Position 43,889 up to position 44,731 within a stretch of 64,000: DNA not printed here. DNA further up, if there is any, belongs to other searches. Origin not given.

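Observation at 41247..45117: Contiguous phage-borne nicotinamide-to-NAD+ salvage module (PncA-like, HD-like, PncB, NadD/NMNAT, NadE)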

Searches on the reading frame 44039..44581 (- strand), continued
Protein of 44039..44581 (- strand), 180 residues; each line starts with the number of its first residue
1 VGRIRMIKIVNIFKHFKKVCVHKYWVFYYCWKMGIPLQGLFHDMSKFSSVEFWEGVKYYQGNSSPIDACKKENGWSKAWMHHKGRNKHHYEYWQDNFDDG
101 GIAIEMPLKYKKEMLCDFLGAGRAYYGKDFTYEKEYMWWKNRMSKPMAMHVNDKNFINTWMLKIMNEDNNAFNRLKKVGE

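Call 58: search_dna_similar(query=window:44039-44566:-, collection=phages, mode=protein, max_rows=30)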
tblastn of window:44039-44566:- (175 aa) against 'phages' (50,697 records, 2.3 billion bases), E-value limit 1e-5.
Records with a match: 9; places in all: 9; records where one place covers at least 80% of the query: 4.
Best place of each record, by identity: <60% 9.
By first word of the organism name: Bacteriophage 7; Moorella 1; Caudoviricetes 1.
By host as written in the record: - 8; Moorella thermoacetica DSM 103132 1.
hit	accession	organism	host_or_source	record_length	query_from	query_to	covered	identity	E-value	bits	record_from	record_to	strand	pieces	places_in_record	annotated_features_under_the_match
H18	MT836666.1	Bacteriophage sp.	human fecal samples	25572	4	153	86%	46.7%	1e-41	154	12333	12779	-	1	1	record has no annotation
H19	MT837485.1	Bacteriophage sp.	human fecal samples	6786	5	166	93%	41.3%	6e-36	137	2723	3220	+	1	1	record has no annotation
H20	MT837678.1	Bacteriophage sp.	human fecal samples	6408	8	169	93%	39.4%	2e-31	124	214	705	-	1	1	record has no annotation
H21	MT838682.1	Bacteriophage sp.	human fecal samples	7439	10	135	72%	49.6%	2e-30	121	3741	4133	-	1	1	record has no annotation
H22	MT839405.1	Bacteriophage sp.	human fecal samples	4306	8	156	85%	38.7%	2e-29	119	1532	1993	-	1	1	record has no annotation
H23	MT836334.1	Bacteriophage sp.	human fecal samples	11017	5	136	75%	43.1%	9e-29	116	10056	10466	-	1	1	record has no annotation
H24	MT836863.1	Bacteriophage sp.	human fecal samples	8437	6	126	69%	45.4%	6e-27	111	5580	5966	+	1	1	record has no annotation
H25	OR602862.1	Moorella phage MTATph1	Moorella thermoacetica DSM 103132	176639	1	119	68%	39.4%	2e-18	87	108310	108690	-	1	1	hypothetical protein (x2)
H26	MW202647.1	Caudoviricetes sp.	Manatee Spring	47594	2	119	67%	34.8%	4e-15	77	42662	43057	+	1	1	hypothetical protein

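Call 61: fold_search(model_id=the predicted structure, library=viral)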
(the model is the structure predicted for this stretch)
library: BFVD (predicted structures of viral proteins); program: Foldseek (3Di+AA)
matches with E <= 10: 30; with E <= 0.001: 0
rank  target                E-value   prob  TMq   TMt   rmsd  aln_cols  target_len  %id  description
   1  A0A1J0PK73            2.8e-02  1.00  0.57  0.21   8.0       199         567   16  (no name in the UniProt tables at hand)
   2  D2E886                9.7e-02  1.00  0.55  0.35   8.8       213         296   15  (no name in the UniProt tables at hand)
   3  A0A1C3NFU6            1.1e-01  0.99  0.44  0.35   7.0       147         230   20  (no name in the UniProt tables at hand)
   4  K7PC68                2.7e-01  0.99  0.58  0.25   8.4       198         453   14  Protein ORF57 [Cyprinid herpesvirus 1]
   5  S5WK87                8.9e-01  0.11  0.21  0.17  12.6       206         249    9  Putative metal-dependent phosphohydrolase [Pseudomonas phage PaBG]
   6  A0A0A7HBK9            2.5e+00  0.11  0.28  0.29  11.8       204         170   13  Hydrolase [Vibrio phage J2]
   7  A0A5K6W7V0            3.6e+00  0.11  0.22  0.22   6.0        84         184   10  C protein [Bat paramyxovirus]
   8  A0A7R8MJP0            3.6e+00  0.08  0.26  0.20  10.9       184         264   14  Uncharacterized protein [Klebsiella phage vB_KvM-Eowyn]
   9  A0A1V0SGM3            5.5e+00  0.02  0.15  0.08  17.9       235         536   17  HD phosphohydrolase [Hokovirus HKV1]
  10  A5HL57                6.0e+00  0.09  0.20  0.17   8.3        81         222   16  PfWMP3_06 [Phormidium phage Pf-WMP3]
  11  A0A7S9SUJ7            6.0e+00  0.04  0.21  0.19  16.6       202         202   10  GNS1/SUR4 family protein [Virus NIOZ-UU159]
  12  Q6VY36                6.0e+00  0.03  0.13  0.11  11.1        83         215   10  Uncharacterized protein [Streptomyces phage VWB]
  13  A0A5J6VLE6            6.3e+00  0.02  0.19  0.16  18.6       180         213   10  Uncharacterized protein [Megaviridae environmental sample]
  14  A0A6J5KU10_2          6.3e+00  0.02  0.18  0.04  20.0       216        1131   13  Uncharacterized protein [uncultured Caudovirales phage]
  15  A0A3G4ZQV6            6.6e+00  0.04  0.27  0.24  17.1       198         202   11  Uncharacterized protein [Barrevirus sp.]
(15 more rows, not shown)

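Call 66: search_protein_families(library=pfam, alignment_id=A1, max_evalue=10)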
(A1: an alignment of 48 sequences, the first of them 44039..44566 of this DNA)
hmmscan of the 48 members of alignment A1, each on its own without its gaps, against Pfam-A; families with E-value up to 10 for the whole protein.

A. member 1, window:44039-44566:- (175 aa): 2 families
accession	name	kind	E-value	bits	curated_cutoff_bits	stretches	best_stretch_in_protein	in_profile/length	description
PF18907.5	DUF5662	-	3.9e-30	105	27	1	7-154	2-152/156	Family of unknown function (DUF5662)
PF21397.2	Annexin_3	-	3.7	8.1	27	1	32-47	27-42/76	Alpha-11 giardin annexin domain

B. families by the number of members that match (of 48 scanned): 11 families
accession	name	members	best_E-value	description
PF18907.5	DUF5662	48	1.4e-36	Family of unknown function (DUF5662)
PF12152.13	eIF_4G1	1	0.016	Eukaryotic translation initiation factor 4G1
PF09665.15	RE_Alw26IDE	1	0.089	Type II restriction endonuclease (RE_Alw26IDE)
PF04108.17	ATG17_like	1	0.1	Autophagy protein ATG17-like domain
PF25601.1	AAA_lid_14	1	0.11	AAA+ ATPase lid domain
PF23989.1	PilB3_C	1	0.13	PilB3-like, C-terminal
PF24740.1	DUF7691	1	0.15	Domain of unknown function (DUF7691)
PF14876.11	RSF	1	0.17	Respiratory growth transcriptional regulator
PF21743.3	PTM_DIR17_Tudor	1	0.18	PTM/DIR17-like, Tudor domain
PF21624.2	vRNAP_plug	1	0.19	Virion DNA-directed RNA polymerase, plug insertion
PF21397.2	Annexin_3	1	3.7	Alpha-11 giardin annexin domain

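Call 67: search_solved_structures(query=A1, max_evalue=10, show_alignments=3)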
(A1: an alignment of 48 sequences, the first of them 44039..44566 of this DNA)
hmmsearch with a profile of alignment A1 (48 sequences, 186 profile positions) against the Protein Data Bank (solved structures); distinct sequences matched with E-value up to 10: 3.
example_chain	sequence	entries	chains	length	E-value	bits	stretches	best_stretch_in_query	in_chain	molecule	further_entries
4rxj_A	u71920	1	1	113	0.041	16.5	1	13-56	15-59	Histone-lysine N-methyltransferase NSD3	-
2daq_A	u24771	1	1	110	0.044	16.4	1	14-56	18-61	WHSC1L1 protein, isoform long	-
3vaa_A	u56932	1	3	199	1.3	11.7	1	84-130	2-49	Shikimate kinase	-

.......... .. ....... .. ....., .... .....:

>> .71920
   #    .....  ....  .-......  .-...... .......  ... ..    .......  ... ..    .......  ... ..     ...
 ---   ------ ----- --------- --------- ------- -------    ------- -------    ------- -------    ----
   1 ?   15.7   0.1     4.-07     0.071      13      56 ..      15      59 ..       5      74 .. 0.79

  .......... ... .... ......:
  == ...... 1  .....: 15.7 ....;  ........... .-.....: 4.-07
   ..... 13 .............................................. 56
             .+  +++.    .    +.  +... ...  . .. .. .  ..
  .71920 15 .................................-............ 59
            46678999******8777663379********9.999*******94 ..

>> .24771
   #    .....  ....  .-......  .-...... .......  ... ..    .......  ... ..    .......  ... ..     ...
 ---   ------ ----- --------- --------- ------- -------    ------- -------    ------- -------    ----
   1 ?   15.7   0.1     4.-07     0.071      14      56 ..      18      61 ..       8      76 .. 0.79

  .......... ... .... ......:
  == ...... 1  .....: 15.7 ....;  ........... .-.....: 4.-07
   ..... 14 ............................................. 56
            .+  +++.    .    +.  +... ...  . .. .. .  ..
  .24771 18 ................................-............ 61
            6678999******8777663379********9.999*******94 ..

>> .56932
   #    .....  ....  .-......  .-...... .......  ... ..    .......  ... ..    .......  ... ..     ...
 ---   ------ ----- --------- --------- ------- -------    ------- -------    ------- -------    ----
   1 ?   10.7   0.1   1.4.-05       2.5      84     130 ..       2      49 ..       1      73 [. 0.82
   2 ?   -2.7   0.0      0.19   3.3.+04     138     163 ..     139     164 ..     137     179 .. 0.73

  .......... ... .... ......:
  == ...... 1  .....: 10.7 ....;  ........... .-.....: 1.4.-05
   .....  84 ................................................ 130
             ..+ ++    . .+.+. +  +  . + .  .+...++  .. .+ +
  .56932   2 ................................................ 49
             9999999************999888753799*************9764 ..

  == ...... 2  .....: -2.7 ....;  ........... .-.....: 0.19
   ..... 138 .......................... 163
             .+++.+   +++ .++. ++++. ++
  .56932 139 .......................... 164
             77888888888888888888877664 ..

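Call 70: fold_search(model_id=the predicted structure, library=pdb)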
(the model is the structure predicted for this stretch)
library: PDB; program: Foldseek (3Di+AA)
matches with E <= 10: 32; with E <= 0.001: 0
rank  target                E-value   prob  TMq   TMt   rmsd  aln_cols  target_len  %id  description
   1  4r8z_B                1.6e+00  0.23  0.38  0.33  11.1       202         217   11  Crystal Structure of PA4781 HD-GYP domain from Pseudomonas aeruginosa at 2.2A resolution showing a bi-metallic Ni ion  (released 2015-03-04)
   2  9eca_A                1.8e+00  0.09  0.23  0.08  14.6       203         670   13  Intermediate state of wild-type EsCas13d ternary complex with C4A mismatch (released 2025-11-19)
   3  4r8z_A                2.4e+00  0.18  0.38  0.32  10.1       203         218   10  Crystal Structure of PA4781 HD-GYP domain from Pseudomonas aeruginosa at 2.2A resolution showing a bi-metallic Ni ion  (released 2015-03-04)
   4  5grn                  3.2e+00  0.07  0.16  0.12   7.8        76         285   21  Crystal structure of PDGFRA in Complex with WQ-C-159 (released 2017-08-16)
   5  9bts_A                4.3e+00  0.05  0.18  0.19  15.6       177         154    8  Crystal structure of the bacterioferritin (Bfr) and ferritin (Ftn) heterooligomer complex from Acinetobacter baumannii (released 2024-08-14)
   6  3o8z                  4.5e+00  0.04  0.19  0.20  13.9       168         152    6  Crystal structure of Spn1 (Iws1) core domain (released 2010-11-24)
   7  3akk_C                5.4e+00  0.04  0.16  0.11  14.3       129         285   14  Crystal structure of A Helicobacter pylori proinflammatory kinase CtkA (released 2010-12-01)
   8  7p1y_AAA              5.7e+00  0.11  0.37  0.37  12.2       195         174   11  A small alarmone hydrolase TdActApo2 mutant - T78N (released 2022-07-13)
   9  9jou_A                5.7e+00  0.05  0.22  0.19  13.0       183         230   12  Cryo-EM structure of the zeaxanthin-bound light-driven proton pumping rhodopsin, NM-R1 (released 2025-07-30)
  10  7qod_A                6.0e+00  0.08  0.31  0.29  11.4       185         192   14  Native structure of a small alarmone hydrolase (RelH) from Corynebacterium glutamicum (released 2022-07-13)
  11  6jol                  6.6e+00  0.04  0.16  0.11   9.0        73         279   18  Crystal structure of PDGFRA in complex with imatinib by co-crystallization (released 2020-03-25)
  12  8dl7_A                6.6e+00  0.03  0.18  0.08  18.5       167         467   11  Cryo-EM structure of human ferroportin/slc40 bound to minihepcidin PR73 in nanodisc (released 2022-12-07)
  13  8dl8_A                6.6e+00  0.03  0.18  0.08  18.5       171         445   11  Cryo-EM structure of human ferroportin/slc40 bound to Co2+ in nanodisc (released 2022-12-07)
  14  3qb5_A                6.9e+00  0.06  0.23  0.21  12.4       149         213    8  Human C3PO complex in the presence of MnSO4 (released 2011-05-11)
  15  8esz_S2               6.9e+00  0.02  0.19  0.09  15.9       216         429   11  Structure of mitochondrial complex I from Drosophila melanogaster, Helix-locked state (released 2023-03-29)
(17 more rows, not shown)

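Call 75: search_protein_representatives(alignment_id=A1)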
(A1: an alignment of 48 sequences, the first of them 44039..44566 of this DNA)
Query: 48 sequences, 186 profile positions. Proteins with E-value up to 0.001 (for the whole library): 3754; up to 1e-10: 2042; up to 1e-30: 320. The best 150 are listed.
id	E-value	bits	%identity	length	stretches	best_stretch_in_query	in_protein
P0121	1.7e-82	291.7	-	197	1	6-183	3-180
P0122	1.5e-75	269.0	-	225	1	4-176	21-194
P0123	2.4e-74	265.1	-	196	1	3-180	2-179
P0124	2.6e-73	261.7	-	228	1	4-169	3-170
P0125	4.1e-70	251.3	-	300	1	5-166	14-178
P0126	1.6e-69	249.4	-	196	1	6-168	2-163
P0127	4.1e-69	248.1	-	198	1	3-178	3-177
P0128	4.4e-69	248.0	-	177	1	2-114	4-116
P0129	1.4e-68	246.3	-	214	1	3-166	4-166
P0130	1.1e-67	243.4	-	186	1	3-173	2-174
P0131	2.0e-67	242.5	-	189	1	4-131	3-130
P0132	4.3e-67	241.5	-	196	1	6-178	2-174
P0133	1.7e-66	239.5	-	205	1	6-175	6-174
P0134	6.3e-66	237.7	-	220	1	8-181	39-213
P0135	3.7e-65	235.2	-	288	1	7-178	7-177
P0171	4.0e-52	192.7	-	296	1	2-184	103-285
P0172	5.7e-52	192.1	-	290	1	3-165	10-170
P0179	3.1e-50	186.5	-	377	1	7-179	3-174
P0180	4.5e-50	186.0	-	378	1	3-168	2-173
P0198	1.5e-46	174.5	-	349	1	7-171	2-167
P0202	4.6e-46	172.9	-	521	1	6-171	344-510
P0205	5.3e-46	172.7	-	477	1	4-170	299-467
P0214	2.9e-45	170.3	-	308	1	6-183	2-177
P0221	1.6e-44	167.9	-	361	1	4-178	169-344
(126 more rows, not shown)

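Call 76: search_protein_families(library=pfam, proteins=[P0202, P0205, P0221, P0179, P0180, P0198, P0214, P0125, P0171, P0172], max_evalue=0.01)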
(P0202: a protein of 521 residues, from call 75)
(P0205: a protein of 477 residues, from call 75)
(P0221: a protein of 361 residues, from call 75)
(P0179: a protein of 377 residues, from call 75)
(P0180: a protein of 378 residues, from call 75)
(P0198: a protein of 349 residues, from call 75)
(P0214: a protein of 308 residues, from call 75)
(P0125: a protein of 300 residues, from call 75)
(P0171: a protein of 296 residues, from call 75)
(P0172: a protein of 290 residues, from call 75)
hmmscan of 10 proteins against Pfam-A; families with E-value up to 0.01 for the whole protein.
P0202 (521 aa): 4 families
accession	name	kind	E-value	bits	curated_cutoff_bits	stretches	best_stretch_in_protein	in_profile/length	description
PF18907.5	DUF5662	-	2e-36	125.4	27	1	348-497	4-155/156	Family of unknown function (DUF5662)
PF01442.23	Apolipoprotein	-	7.8e-14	52.2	90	2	156-316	16-178/190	Apolipoprotein A1/A4/E domain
PF20572.3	DUF6781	-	0.00012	22.5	27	1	184-266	119-201/213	Family of unknown function (DUF6781)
PF07464.16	ApoLp-III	-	0.00019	22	36.3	0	185-297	16-128/146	Apolipophorin-III precursor (apoLp-III)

P0205 (477 aa): 2 families
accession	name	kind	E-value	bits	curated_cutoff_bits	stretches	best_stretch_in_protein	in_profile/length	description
PF04463.17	2-thiour_desulf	-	1.1e-41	142.6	34.7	1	22-175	1-141/141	2-thiouracil desulfurase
PF18907.5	DUF5662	-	1.7e-39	135.4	27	1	304-454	3-154/156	Family of unknown function (DUF5662)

P0221 (361 aa): 2 families
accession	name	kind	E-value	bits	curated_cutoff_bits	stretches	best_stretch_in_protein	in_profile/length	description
PF04463.17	2-thiour_desulf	-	2.7e-42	144.6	34.7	1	4-144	1-140/141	2-thiouracil desulfurase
PF18907.5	DUF5662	-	7.1e-39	133.4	27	1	174-324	3-154/156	Family of unknown function (DUF5662)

P0179 (377 aa): 2 families
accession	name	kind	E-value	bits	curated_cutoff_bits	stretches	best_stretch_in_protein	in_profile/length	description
PF18907.5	DUF5662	-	5.9e-28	97.9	27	1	5-147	3-148/156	Family of unknown function (DUF5662)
PF01467.32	CTP_transf_like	-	8.3e-07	29.7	21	1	183-348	1-132/133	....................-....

P0180 (378 aa): 2 families
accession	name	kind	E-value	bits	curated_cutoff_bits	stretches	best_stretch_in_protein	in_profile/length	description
PF18907.5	DUF5662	-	1.3e-33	116.3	27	1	7-156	2-148/156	Family of unknown function (DUF5662)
PF18143.6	HAD_SAK_2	-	2.6e-19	70.4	27.5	1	219-363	1-137/139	HAD domain in Swiss Army Knife RNA repair proteins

P0198 (349 aa): 2 families
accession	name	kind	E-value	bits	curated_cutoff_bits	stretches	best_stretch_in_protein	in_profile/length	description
PF18907.5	DUF5662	-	3.4e-34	118.2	27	1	5-153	4-154/156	Family of unknown function (DUF5662)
PF14300.12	DMP19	-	3.7e-13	50.5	25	1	231-344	1-112/112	DMP19-like protein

P0214 (308 aa): 2 families
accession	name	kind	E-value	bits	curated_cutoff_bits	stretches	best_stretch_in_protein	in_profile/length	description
PF18907.5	DUF5662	-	2.6e-30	105.6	27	1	5-135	3-138/156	Family of unknown function (DUF5662)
PF15891.11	Nuc_deoxyri_tr2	-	2.3e-08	34.8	30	1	182-258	2-94/105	Nucleoside 2-deoxyribosyltransferase like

P0125 (300 aa): 1 family
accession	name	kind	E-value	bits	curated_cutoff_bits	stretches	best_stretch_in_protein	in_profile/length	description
PF18907.5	DUF5662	-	3e-31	108.6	27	1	19-166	4-151/156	Family of unknown function (DUF5662)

P0171 (296 aa): 1 family
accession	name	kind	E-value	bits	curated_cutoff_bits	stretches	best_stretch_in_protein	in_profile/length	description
PF18907.5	DUF5662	-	1.3e-30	106.6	27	1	112-253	5-149/156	Family of unknown function (DUF5662)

P0172 (290 aa): 1 family
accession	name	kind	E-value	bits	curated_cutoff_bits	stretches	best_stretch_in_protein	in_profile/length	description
PF18907.5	DUF5662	-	2.7e-30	105.5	27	1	16-159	3-151/156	Family of unknown function (DUF5662)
